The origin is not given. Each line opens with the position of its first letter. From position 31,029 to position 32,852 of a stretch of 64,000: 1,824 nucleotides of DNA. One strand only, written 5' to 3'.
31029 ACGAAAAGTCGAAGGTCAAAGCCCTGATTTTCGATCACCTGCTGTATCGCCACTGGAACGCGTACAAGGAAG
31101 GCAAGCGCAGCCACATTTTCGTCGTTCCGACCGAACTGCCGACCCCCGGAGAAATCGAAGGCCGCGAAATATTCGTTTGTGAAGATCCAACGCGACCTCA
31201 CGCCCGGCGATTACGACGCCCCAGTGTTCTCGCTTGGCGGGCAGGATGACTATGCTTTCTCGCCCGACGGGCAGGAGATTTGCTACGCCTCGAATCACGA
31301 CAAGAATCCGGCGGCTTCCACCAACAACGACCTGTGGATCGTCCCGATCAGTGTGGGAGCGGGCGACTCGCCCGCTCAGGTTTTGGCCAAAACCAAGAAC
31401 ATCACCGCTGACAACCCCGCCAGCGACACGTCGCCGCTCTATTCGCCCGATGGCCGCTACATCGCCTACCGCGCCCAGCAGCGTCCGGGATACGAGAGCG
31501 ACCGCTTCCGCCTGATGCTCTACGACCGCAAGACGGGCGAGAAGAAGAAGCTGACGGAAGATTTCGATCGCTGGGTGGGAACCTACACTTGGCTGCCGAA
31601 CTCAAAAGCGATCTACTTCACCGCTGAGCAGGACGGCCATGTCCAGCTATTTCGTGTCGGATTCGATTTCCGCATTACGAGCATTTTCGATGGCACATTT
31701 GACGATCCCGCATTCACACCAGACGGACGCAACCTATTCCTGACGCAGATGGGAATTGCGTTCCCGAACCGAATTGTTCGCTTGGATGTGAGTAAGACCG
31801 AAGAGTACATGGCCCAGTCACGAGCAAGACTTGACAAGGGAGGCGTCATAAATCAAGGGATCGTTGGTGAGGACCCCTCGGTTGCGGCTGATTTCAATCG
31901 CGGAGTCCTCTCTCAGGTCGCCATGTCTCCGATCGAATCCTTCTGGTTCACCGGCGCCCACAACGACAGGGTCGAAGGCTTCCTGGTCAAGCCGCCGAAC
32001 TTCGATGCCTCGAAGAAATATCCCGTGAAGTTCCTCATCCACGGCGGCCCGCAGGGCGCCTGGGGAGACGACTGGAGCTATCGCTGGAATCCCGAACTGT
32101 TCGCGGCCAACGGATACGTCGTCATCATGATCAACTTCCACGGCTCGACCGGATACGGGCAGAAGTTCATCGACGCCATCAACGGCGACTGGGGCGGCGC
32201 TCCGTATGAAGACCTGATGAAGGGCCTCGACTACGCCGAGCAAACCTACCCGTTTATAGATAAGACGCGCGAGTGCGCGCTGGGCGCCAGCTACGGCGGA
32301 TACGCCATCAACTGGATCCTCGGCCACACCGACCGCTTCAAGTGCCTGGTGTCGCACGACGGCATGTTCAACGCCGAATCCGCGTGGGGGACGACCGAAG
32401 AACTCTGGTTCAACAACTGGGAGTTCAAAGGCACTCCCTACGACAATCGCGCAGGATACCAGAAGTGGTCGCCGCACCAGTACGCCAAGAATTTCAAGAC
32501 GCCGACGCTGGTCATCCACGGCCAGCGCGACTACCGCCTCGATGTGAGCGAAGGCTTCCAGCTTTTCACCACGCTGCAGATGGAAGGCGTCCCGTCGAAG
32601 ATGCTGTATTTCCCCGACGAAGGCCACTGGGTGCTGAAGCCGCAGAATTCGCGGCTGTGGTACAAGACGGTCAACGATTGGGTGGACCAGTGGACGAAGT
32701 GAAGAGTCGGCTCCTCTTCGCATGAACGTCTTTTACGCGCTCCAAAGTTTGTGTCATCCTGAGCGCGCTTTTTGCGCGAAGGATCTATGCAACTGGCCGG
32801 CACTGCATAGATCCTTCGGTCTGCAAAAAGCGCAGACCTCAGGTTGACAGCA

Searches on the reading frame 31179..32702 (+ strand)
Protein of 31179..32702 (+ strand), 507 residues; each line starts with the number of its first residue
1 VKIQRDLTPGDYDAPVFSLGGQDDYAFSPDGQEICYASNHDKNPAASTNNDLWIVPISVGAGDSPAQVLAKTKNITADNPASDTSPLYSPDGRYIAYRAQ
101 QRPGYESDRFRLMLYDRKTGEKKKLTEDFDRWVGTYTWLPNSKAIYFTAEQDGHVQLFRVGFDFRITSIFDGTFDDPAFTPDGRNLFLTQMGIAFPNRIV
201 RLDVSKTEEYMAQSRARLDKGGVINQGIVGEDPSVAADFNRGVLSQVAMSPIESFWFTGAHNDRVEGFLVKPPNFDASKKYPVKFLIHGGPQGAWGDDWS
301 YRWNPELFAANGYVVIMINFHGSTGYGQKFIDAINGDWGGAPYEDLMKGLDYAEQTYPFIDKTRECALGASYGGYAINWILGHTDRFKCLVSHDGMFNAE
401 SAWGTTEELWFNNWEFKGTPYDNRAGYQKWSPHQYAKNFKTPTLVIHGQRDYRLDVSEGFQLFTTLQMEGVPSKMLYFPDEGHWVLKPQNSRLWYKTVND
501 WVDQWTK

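Call 56: search_protein_families(library=pfam, proteins=[window:31179-32702:+], max_evalue=0.001)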
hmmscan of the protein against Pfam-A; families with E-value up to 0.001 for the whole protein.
window:31179-32702:+ (507 aa): 3 families
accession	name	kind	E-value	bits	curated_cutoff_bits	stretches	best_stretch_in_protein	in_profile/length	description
PF00326.27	Peptidase_S9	-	3.1e-63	213.6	22.6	1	299-506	1-210/213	Prolyl oligopeptidase family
PF07676.18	PD40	-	4.5e-13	49.2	20.9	0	79-101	7-29/38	WD40-like Beta Propeller Repeat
PF20434.5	BD-FAE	-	1.8e-05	24.8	26.8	0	418-464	167-213/215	BD-FAE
